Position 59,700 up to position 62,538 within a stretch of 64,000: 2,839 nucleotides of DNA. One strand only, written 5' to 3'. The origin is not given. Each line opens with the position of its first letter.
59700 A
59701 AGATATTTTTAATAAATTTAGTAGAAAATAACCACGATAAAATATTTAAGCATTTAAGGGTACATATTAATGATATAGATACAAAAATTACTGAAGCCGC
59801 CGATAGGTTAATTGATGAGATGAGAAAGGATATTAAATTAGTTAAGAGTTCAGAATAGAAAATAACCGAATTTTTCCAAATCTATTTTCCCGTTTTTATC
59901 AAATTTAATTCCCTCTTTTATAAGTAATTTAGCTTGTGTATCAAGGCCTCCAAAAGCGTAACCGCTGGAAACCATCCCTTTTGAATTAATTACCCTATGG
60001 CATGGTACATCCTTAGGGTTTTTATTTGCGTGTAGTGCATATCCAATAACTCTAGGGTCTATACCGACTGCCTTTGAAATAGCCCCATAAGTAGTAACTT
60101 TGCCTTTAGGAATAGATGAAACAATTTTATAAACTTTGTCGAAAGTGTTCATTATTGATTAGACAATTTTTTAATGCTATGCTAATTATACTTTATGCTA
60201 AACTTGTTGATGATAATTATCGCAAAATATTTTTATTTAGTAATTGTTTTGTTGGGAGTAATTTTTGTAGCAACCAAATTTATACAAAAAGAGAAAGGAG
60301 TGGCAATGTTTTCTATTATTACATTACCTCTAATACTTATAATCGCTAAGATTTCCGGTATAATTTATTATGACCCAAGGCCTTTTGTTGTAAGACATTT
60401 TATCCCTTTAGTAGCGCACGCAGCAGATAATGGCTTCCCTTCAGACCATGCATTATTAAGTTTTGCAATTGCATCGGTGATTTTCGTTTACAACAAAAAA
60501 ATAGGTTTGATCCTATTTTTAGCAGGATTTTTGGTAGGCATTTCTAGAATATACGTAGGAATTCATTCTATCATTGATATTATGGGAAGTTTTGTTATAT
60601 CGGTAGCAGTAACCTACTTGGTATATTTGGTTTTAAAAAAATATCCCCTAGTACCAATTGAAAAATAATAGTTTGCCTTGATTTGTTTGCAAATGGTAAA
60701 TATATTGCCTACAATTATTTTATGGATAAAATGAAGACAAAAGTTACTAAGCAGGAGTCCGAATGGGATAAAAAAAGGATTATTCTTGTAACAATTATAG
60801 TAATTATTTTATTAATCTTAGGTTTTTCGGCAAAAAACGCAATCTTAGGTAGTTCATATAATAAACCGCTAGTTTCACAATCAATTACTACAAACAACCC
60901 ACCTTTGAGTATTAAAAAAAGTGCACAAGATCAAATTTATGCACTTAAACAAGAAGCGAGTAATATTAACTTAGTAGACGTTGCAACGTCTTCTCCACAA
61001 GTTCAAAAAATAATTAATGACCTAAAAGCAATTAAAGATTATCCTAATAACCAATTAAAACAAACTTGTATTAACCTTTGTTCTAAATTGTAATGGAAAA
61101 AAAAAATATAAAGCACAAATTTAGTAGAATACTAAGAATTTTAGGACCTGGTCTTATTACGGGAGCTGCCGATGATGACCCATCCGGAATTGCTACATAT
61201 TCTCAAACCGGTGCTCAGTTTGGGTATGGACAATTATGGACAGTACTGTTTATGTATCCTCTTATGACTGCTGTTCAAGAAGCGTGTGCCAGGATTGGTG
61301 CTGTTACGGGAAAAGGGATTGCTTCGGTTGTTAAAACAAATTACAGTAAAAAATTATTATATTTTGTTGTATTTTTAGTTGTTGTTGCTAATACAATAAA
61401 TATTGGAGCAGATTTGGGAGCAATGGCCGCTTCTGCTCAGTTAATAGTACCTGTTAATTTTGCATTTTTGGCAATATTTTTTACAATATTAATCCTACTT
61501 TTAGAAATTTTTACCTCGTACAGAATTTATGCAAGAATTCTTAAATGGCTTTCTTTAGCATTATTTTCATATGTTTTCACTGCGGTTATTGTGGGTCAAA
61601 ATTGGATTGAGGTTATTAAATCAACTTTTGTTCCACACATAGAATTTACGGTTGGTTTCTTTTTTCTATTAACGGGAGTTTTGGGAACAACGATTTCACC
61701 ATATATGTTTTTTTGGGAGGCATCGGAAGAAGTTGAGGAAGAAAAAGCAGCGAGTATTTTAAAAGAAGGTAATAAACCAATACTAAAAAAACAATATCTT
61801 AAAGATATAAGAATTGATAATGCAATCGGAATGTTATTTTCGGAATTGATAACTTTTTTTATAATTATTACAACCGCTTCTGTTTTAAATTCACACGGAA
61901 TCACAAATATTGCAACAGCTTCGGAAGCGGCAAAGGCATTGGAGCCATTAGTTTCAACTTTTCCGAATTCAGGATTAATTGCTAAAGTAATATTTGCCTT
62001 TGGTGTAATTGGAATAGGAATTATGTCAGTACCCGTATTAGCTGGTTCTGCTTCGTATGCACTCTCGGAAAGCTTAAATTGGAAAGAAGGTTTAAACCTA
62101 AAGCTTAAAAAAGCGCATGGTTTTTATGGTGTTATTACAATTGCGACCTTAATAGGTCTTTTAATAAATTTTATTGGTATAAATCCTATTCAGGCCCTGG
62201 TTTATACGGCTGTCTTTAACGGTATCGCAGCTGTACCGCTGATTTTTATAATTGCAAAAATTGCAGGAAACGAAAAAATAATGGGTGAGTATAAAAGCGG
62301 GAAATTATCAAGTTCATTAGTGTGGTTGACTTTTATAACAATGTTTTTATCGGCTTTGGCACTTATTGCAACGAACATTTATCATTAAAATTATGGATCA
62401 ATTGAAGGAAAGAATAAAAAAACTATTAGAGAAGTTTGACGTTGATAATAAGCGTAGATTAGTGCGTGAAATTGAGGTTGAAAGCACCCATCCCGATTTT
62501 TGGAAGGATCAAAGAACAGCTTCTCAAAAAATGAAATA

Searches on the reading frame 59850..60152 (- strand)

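Call 48: search_protein_families(library=pfam, proteins=[window:59850-60152:-], max_evalue=0.001)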
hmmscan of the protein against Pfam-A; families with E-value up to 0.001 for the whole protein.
window:59850-60152:- (100 aa): 1 family
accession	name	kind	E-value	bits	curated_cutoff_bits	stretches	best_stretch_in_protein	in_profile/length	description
PF01035.26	DNA_binding_1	-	1.3e-23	83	27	1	4-82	3-81/81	6-O-methylguanine DNA methyltransferase, DNA binding domain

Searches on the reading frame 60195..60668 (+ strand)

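Call 48: search_protein_families(library=pfam, proteins=[window:60195-60668:+], max_evalue=0.001)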
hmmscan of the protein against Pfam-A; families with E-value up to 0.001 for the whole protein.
window:60195-60668:+ (157 aa): 1 family
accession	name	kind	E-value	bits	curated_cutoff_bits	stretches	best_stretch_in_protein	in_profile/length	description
PF01569.27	PAP2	-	2e-17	63.6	27.2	1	46-148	11-126/130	PAP2 superfamily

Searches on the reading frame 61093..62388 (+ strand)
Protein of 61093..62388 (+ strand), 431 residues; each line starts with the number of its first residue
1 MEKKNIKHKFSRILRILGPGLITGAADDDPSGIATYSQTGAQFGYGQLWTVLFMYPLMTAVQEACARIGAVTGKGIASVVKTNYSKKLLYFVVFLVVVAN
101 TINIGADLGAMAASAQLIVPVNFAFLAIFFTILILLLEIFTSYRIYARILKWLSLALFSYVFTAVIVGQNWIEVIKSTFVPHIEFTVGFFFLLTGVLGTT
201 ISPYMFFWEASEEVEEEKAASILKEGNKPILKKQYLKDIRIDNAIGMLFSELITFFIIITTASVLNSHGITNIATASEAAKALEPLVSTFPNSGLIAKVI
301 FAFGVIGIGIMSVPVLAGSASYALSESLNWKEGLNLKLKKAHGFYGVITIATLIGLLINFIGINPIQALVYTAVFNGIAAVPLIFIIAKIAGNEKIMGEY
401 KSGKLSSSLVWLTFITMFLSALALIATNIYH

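Call 48: search_protein_families(library=pfam, proteins=[window:61093-62388:+], max_evalue=0.001)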
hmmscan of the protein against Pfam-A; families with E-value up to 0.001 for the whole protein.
window:61093-62388:+ (431 aa): 1 family
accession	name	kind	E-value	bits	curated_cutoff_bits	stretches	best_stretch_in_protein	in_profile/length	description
PF01566.24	Nramp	-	3.8e-75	253.6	29.8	1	33-403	1-356/357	Natural resistance-associated macrophage protein-like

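Call 58: find_encoding_contigs(protein=window:61093-62385:+, flank=10000, max_places=3)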
Protein window:61093-62385:+ (431 aa): 8 contigs read that carry it; 3 places shown.
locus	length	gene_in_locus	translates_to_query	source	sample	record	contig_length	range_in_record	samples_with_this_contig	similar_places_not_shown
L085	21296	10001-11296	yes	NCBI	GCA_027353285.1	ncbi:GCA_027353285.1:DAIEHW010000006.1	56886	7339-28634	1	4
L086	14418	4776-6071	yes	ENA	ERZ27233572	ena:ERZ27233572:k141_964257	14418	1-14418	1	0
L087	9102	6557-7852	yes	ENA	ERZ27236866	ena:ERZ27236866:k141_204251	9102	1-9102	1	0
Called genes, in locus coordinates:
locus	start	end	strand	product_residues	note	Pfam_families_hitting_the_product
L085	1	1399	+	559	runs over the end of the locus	PF05157:MshEN, PF00437:T2SSE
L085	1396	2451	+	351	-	PF00482:T2SSF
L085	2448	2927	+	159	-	PF07963:N_methyl (weak)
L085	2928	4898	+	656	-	-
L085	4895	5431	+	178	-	PF07963:N_methyl (weak)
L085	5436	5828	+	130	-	-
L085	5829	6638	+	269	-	-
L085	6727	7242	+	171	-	PF07963:N_methyl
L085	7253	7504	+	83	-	-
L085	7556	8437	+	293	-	-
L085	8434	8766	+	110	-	-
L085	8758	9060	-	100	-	PF01035:DNA_binding_1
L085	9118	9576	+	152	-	PF01569:PAP2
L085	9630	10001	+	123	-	-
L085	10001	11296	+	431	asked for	PF01566:Nramp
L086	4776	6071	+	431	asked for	PF01566:Nramp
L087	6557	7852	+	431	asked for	PF01566:Nramp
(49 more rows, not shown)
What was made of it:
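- The source is a metagenome-assembled genome (call 58).
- Tried and rejected: That extension is on NCBI assembly GCA_027353285.1 (call 58).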
